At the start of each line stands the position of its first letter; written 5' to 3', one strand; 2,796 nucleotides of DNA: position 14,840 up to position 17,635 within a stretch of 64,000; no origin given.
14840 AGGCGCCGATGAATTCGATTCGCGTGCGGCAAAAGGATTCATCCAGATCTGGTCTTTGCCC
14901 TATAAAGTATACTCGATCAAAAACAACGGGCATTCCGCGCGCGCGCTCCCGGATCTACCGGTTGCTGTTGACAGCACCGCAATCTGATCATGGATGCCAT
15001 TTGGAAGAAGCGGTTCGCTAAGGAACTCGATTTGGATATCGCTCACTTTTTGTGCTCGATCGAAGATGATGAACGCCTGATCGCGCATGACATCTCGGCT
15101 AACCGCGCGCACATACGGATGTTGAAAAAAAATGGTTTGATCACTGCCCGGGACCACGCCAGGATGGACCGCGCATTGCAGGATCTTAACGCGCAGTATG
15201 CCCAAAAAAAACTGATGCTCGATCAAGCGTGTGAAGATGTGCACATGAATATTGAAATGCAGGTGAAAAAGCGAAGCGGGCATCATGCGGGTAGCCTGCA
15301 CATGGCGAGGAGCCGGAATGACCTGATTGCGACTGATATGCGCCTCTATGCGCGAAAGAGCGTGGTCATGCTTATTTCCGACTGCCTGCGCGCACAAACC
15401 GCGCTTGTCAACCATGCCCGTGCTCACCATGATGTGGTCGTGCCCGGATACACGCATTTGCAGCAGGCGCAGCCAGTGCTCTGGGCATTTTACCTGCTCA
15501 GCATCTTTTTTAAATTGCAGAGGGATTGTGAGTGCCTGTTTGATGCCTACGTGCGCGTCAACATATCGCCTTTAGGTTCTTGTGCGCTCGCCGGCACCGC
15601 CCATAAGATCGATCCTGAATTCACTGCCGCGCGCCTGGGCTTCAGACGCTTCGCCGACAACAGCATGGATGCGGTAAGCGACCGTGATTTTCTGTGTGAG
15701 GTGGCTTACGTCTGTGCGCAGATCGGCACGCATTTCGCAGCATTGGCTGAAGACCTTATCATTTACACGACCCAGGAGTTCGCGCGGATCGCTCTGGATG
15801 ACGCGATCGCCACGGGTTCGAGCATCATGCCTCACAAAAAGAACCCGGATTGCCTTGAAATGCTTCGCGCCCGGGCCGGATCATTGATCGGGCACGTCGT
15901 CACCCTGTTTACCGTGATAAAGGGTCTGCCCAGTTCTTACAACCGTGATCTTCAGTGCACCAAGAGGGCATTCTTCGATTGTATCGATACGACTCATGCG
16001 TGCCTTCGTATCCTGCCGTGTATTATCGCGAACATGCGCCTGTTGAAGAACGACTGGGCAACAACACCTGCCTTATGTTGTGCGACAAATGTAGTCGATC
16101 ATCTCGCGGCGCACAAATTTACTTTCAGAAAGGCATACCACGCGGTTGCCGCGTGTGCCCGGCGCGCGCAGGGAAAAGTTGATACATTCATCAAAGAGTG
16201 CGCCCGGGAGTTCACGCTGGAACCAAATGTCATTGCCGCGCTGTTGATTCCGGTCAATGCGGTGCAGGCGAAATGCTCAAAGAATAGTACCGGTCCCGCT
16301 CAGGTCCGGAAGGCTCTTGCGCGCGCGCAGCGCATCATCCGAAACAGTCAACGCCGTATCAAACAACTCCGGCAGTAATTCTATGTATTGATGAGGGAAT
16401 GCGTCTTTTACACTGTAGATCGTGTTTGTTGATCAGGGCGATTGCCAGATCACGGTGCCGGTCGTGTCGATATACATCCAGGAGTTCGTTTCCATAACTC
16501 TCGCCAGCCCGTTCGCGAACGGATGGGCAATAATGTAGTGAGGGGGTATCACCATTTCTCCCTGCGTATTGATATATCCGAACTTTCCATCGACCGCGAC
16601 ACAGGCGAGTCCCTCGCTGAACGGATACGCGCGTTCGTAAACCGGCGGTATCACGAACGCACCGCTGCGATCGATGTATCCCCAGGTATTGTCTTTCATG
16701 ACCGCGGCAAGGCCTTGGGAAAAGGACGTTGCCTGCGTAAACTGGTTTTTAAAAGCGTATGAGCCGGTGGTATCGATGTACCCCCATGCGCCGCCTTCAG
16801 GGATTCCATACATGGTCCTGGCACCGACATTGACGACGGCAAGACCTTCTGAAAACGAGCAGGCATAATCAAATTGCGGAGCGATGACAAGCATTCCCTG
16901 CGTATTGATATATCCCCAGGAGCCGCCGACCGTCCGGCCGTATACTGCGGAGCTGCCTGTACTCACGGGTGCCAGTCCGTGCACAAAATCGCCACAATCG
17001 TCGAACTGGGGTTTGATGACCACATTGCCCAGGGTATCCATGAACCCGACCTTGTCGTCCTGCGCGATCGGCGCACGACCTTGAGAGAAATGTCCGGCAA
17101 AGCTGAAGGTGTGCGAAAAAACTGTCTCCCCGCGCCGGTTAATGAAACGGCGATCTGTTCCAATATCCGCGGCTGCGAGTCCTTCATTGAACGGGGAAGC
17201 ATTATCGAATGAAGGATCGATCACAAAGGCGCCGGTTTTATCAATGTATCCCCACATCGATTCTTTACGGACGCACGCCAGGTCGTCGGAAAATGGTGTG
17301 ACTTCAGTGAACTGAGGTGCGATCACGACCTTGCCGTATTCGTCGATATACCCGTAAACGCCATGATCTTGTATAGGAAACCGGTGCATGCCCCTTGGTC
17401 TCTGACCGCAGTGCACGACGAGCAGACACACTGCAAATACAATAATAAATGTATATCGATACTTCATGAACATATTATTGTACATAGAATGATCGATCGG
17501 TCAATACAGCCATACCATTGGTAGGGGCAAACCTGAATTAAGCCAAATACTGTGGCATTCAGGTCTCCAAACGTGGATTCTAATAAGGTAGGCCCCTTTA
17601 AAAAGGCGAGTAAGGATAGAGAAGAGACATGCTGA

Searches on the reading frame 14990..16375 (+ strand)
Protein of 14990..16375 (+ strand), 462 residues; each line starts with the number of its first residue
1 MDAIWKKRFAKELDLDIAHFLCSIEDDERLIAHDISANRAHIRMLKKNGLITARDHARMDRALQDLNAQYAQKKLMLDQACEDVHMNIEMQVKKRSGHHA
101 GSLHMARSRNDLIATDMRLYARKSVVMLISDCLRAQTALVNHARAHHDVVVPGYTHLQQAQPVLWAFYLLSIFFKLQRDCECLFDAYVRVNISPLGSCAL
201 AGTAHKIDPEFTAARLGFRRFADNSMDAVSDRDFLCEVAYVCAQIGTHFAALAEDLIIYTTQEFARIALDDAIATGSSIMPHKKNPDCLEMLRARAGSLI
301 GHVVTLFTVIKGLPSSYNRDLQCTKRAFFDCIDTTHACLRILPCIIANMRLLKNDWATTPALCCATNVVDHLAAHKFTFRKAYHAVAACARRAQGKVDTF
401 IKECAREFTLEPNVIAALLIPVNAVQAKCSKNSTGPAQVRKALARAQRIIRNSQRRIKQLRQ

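Call 26: search_protein_families(library=pfam, proteins=[window:14990-16375:+], max_evalue=0.00001)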
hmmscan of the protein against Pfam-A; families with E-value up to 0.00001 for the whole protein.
window:14990-16375:+ (462 aa): 1 family
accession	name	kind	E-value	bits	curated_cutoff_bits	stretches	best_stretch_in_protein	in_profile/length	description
PF00206.25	Lyase_1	-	9.5e-57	193.2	27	1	24-301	18-312/312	Lyase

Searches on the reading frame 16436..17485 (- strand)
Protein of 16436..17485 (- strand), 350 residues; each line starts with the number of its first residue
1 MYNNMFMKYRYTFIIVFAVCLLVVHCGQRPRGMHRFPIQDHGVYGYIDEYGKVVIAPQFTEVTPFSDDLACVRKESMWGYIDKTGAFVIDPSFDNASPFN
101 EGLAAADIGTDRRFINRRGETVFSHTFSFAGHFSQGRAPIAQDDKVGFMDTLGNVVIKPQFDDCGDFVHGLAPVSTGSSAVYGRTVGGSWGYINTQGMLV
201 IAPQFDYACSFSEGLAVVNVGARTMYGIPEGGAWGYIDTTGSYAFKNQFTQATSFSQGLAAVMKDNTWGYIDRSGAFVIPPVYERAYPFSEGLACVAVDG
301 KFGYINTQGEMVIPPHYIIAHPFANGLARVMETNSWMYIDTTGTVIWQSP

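Call 72: search_protein_families(library=pfam, proteins=[window:16436-17485:-], max_evalue=0.0001)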
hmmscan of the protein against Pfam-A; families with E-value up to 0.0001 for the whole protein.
window:16436-17485:- (350 aa): 1 family
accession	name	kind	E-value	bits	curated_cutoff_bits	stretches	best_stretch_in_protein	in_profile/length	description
PF14903.11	WG_beta_rep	-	1.5e-97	319.6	25.6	7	268-301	1-34/35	WG containing repeat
